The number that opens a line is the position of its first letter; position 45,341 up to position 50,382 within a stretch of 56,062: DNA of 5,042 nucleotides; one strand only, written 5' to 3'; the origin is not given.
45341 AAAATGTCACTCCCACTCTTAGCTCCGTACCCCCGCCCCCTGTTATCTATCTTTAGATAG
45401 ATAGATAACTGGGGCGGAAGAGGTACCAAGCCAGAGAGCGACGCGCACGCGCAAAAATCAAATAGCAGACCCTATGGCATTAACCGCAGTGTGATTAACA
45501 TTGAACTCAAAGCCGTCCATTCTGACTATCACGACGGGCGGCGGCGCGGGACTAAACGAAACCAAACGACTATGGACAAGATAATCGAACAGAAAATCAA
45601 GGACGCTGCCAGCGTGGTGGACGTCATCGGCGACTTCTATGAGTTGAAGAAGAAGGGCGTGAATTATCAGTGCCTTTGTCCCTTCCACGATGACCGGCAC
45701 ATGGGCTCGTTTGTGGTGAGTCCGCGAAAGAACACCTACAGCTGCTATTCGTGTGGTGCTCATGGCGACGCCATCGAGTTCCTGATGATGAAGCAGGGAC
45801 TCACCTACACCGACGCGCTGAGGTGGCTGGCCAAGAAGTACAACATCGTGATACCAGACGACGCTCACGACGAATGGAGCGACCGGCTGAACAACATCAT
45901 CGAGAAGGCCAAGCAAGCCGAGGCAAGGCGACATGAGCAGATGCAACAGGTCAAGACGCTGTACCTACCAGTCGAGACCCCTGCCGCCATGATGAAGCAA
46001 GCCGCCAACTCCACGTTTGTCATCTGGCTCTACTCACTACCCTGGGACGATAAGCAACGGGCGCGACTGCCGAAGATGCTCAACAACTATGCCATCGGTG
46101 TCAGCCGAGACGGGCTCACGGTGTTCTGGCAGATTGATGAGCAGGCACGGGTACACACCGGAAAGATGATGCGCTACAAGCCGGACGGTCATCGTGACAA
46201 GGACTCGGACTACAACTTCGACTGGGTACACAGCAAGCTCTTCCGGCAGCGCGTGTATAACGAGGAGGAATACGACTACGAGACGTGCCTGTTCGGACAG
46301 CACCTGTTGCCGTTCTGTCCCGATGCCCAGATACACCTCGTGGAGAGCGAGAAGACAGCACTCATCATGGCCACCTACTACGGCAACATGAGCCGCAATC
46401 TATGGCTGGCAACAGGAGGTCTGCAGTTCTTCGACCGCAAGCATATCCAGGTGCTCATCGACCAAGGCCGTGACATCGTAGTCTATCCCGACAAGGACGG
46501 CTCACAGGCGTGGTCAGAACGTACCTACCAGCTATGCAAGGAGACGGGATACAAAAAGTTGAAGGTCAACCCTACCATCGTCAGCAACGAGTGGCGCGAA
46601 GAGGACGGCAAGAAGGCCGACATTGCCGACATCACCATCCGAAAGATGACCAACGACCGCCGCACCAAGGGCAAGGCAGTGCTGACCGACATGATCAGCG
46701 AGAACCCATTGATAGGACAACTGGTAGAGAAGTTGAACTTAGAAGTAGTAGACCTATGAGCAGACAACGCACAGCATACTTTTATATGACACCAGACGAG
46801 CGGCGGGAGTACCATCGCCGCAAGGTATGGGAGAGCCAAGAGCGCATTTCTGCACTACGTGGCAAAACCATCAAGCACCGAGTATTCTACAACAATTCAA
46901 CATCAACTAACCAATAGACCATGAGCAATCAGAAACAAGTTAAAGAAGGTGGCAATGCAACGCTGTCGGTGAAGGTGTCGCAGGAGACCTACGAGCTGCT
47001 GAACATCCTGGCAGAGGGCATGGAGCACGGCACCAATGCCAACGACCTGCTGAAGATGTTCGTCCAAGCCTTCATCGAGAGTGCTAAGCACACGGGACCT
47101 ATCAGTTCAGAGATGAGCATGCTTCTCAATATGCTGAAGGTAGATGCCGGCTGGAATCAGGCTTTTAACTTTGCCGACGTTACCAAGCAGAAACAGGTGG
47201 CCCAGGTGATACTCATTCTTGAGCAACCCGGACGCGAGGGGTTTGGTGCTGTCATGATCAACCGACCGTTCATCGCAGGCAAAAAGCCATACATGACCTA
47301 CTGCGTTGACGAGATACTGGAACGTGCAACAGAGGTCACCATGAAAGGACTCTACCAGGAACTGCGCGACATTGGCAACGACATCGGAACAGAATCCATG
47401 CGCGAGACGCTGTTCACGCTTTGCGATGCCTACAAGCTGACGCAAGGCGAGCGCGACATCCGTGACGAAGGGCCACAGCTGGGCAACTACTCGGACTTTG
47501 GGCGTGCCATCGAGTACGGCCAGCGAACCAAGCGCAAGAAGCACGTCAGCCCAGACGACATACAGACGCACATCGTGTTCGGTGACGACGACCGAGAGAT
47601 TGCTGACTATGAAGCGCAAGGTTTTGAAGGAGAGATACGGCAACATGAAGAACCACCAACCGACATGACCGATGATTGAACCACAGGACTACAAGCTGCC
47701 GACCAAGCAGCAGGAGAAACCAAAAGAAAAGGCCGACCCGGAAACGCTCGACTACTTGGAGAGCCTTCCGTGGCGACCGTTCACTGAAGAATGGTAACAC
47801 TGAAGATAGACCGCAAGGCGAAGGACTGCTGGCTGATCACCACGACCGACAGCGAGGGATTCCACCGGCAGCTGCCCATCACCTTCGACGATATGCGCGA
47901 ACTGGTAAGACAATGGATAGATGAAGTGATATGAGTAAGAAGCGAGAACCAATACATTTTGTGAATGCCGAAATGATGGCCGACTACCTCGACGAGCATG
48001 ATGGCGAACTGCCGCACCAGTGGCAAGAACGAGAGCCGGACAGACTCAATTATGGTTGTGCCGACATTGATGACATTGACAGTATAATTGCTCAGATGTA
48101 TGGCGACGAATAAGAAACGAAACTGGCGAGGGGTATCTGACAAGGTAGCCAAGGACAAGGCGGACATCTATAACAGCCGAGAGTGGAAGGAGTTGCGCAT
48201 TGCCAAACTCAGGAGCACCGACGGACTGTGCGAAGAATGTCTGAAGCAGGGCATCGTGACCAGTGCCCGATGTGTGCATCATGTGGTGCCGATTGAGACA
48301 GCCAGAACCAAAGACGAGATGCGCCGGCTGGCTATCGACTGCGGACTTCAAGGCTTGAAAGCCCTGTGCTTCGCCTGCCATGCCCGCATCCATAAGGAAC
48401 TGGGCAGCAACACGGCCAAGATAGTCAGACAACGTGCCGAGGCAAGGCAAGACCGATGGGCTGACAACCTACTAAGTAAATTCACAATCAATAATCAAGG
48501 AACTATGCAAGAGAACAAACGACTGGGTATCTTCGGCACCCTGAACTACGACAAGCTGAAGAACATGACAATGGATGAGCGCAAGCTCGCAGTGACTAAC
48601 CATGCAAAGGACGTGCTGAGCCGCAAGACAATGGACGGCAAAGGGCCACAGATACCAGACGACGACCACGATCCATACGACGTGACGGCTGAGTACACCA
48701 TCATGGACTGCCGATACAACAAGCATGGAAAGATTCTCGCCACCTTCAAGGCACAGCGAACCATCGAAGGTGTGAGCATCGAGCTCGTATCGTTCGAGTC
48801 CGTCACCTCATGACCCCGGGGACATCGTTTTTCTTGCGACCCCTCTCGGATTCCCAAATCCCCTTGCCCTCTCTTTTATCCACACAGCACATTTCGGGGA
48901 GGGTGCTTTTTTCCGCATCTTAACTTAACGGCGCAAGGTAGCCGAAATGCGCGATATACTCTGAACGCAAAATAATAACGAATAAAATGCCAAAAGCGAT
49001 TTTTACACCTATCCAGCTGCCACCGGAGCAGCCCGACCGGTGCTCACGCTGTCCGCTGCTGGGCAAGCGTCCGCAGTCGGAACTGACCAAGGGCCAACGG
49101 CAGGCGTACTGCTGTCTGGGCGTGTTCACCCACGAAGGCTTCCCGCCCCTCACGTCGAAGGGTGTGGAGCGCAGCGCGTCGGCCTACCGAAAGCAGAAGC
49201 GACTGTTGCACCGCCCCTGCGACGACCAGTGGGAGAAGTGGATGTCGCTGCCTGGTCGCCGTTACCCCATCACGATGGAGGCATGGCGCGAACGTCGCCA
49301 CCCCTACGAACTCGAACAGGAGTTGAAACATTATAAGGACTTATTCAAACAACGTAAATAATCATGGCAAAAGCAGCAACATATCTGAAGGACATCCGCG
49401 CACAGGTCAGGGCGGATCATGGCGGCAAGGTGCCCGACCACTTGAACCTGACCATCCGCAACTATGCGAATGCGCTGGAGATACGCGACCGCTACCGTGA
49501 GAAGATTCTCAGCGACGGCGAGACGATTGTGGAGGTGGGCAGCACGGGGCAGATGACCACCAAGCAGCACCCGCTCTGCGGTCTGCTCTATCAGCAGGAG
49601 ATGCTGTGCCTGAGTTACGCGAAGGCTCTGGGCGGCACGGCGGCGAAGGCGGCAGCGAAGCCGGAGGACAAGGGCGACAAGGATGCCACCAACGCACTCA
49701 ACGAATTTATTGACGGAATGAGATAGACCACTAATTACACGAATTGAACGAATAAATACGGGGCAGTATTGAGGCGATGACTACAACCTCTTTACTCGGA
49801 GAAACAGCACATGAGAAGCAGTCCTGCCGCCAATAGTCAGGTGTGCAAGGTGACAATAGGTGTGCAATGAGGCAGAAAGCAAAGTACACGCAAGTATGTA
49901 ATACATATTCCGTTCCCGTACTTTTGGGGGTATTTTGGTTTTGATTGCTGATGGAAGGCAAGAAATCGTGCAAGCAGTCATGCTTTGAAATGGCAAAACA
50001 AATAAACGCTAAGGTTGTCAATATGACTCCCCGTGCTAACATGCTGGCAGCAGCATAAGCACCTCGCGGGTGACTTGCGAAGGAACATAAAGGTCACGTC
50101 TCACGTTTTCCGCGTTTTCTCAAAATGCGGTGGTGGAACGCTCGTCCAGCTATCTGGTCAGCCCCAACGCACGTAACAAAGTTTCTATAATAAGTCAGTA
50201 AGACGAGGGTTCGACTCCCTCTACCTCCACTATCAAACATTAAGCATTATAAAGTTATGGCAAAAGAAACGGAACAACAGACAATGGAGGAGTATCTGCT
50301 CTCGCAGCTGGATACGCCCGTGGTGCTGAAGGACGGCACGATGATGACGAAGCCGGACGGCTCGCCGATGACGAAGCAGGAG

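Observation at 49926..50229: Phage-encoded full-length tmRNA with a 21-codon tag ending MLAAA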

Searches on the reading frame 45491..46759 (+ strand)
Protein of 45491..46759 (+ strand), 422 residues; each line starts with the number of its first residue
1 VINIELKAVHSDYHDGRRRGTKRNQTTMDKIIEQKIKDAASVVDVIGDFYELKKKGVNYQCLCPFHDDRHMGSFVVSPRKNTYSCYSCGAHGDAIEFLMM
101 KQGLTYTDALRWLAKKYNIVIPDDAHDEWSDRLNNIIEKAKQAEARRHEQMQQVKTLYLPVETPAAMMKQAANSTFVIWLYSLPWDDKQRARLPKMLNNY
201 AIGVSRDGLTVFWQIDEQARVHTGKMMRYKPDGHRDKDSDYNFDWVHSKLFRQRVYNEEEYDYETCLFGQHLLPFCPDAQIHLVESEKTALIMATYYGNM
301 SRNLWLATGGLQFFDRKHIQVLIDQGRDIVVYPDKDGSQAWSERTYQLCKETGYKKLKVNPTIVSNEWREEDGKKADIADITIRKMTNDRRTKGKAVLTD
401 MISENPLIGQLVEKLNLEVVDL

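Call 59: search_protein_families(library=phrogs, proteins=[window:45491-46759:+], max_evalue=0.00001)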
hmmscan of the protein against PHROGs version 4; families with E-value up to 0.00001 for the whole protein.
window:45491-46759:+ (422 aa): 8 families
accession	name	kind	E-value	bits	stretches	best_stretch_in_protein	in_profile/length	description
phrog_6444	-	DNA, RNA and nucleotide metabolism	3e-26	93.4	1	34-152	11-121/577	DNA primase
phrog_18097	-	DNA, RNA and nucleotide metabolism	3.2e-20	73.6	1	31-198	5-155/199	DNA primase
phrog_47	-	DNA, RNA and nucleotide metabolism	9e-18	65.2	1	18-124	8-115/947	DNA primase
phrog_11992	-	unknown function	1.5e-16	62.1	1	34-158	5-123/177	-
phrog_22657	-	unknown function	1.1e-13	50.9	1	35-142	11-116/1185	-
phrog_360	-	DNA, RNA and nucleotide metabolism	1.5e-13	52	1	45-113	11-83/133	DNA primase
phrog_510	-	DNA, RNA and nucleotide metabolism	3.5e-13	50.1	1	27-152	9-136/667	DNA primase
phrog_26824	-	unknown function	1.3e-06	27.9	1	61-128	28-98/868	-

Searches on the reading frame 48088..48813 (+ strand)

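Call 9: search_protein_families(library=phrogs, proteins=[window:48088-48813:+], max_evalue=0.001)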
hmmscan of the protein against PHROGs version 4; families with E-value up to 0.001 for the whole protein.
window:48088-48813:+ (241 aa): 8 families
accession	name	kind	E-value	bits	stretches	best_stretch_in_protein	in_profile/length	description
phrog_144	-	DNA, RNA and nucleotide metabolism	1.9e-16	61.2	1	10-125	46-157/175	HNH endonuclease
phrog_119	-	DNA, RNA and nucleotide metabolism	2.1e-14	54.2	1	11-152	169-303/443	HNH endonuclease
phrog_5956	-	DNA, RNA and nucleotide metabolism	1.4e-11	45.2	1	22-123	36-131/138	HNH endonuclease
phrog_2323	-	DNA, RNA and nucleotide metabolism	1.5e-09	38.8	1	19-111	10-93/113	HNH endonuclease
phrog_4581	-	head and packaging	7.1e-09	36.5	1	9-106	29-113/395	terminase small subunit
phrog_589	-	DNA, RNA and nucleotide metabolism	5.7e-08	33.7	1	10-118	58-155/179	HNH endonuclease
phrog_6050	-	DNA, RNA and nucleotide metabolism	0.00013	22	1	33-107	299-363/402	HNH endonuclease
phrog_20865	-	unknown function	0.00088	20.4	0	107-234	43-167/196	-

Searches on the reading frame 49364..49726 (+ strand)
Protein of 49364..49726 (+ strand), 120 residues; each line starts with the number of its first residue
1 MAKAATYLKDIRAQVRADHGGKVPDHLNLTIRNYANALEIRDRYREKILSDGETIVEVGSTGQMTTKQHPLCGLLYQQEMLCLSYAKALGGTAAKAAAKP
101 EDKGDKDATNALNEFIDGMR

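Call 9: search_protein_families(library=phrogs, proteins=[window:49364-49726:+], max_evalue=0.001)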
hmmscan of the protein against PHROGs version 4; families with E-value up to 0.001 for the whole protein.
window:49364-49726:+ (120 aa): 0 families

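Call 12: search_protein_families(library=pfam, proteins=[window:49364-49726:+], max_evalue=0.01)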
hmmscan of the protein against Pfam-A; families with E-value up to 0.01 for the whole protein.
window:49364-49726:+ (120 aa): 1 family
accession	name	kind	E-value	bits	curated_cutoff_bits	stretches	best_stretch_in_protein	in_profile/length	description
PF05119.17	Terminase_4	-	0.0055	17.5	24.7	1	30-95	25-87/98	Phage terminase, small subunit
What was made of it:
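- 49364..49726 (+): Context: probable small terminase subunit (120 aa). Weak Pfam Terminase_4 match (E 0.0055, call 12).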

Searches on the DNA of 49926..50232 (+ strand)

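Call 7: search_dna_similar(query=window:49926-50232:+, collection=phages, mode=distant, max_rows=30)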
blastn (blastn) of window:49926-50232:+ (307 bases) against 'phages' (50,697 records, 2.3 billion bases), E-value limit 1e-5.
No match.
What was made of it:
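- Closest known: Known phage-encoded tmRNAs: mycobacteriophage cluster C. Different: The family has no blastn match in 50,697 deposited phage records (call 7).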
